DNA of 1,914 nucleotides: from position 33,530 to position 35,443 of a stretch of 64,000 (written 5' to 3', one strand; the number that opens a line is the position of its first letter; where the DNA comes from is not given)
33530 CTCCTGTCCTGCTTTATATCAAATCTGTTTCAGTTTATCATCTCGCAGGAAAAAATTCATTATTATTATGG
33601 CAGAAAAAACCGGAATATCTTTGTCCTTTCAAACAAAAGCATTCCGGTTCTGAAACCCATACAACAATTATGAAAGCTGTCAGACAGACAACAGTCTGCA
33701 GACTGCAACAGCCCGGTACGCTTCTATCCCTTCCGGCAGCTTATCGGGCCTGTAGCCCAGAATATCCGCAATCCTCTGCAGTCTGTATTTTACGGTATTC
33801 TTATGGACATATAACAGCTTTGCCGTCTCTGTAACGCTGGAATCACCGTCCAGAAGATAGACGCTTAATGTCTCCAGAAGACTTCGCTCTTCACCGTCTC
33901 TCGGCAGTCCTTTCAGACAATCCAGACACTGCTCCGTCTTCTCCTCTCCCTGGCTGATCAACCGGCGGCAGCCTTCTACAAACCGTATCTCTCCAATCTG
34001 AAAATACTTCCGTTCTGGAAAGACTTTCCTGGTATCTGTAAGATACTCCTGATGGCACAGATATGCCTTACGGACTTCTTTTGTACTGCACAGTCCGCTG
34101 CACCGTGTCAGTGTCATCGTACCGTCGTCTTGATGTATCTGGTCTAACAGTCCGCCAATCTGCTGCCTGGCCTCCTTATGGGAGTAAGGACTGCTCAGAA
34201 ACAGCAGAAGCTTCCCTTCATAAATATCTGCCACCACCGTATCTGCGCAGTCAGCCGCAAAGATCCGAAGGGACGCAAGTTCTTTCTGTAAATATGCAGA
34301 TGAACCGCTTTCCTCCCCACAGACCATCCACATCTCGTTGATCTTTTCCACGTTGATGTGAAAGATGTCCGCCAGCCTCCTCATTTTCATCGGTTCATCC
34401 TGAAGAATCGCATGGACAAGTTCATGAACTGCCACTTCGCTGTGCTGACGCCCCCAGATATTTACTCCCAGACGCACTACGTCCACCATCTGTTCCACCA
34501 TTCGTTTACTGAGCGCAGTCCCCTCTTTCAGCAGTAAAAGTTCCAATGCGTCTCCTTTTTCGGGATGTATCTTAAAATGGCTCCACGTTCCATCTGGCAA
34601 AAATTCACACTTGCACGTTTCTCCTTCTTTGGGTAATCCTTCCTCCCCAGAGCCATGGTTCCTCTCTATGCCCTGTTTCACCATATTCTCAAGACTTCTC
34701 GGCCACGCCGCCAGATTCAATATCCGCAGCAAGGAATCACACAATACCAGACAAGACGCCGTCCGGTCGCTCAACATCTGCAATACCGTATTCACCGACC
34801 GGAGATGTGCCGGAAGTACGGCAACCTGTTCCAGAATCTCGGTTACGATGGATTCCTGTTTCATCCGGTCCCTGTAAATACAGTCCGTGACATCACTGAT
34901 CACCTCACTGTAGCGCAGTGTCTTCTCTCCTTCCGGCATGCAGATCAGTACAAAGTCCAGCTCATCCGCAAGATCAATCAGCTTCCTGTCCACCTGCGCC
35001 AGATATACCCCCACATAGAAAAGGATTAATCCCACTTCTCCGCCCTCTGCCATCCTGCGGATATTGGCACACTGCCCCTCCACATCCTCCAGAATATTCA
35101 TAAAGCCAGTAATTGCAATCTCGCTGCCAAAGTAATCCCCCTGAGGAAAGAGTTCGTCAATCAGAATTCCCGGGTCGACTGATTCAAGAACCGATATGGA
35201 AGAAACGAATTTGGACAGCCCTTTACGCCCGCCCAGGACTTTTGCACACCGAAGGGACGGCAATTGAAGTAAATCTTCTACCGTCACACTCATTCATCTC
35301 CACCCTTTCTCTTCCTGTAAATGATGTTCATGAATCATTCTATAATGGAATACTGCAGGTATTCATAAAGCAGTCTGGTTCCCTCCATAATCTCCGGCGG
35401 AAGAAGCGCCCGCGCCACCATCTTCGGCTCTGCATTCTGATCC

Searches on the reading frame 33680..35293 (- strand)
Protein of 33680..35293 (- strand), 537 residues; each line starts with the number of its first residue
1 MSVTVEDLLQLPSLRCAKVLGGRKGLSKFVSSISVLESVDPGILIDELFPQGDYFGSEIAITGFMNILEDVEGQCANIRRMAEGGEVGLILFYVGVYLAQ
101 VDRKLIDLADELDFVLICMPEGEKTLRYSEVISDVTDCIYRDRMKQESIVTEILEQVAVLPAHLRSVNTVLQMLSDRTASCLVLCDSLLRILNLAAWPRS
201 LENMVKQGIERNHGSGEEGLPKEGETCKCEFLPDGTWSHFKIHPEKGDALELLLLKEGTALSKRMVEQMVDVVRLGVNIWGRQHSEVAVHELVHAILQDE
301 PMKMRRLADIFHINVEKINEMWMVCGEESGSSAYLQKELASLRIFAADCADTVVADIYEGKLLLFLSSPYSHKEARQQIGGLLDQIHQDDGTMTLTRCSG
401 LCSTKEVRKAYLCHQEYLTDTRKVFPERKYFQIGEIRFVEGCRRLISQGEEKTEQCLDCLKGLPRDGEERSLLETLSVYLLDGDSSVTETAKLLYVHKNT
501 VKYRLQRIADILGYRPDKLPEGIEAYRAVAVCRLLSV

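Call 16: search_protein_families(library=pfam, proteins=[window:33680-35293:-], max_evalue=0.001)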
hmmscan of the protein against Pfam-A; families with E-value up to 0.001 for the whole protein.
window:33680-35293:- (537 aa): 2 families
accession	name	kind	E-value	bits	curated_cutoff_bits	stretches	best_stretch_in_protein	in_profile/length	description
PF07905.16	PucR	-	5.6e-18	65.8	33.5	1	7-138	1-117/118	Purine catabolism regulatory protein-like family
PF13556.12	HTH_30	-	2.4e-15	56.5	27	1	472-523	1-51/59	PucR C-terminal helix-turn-helix domain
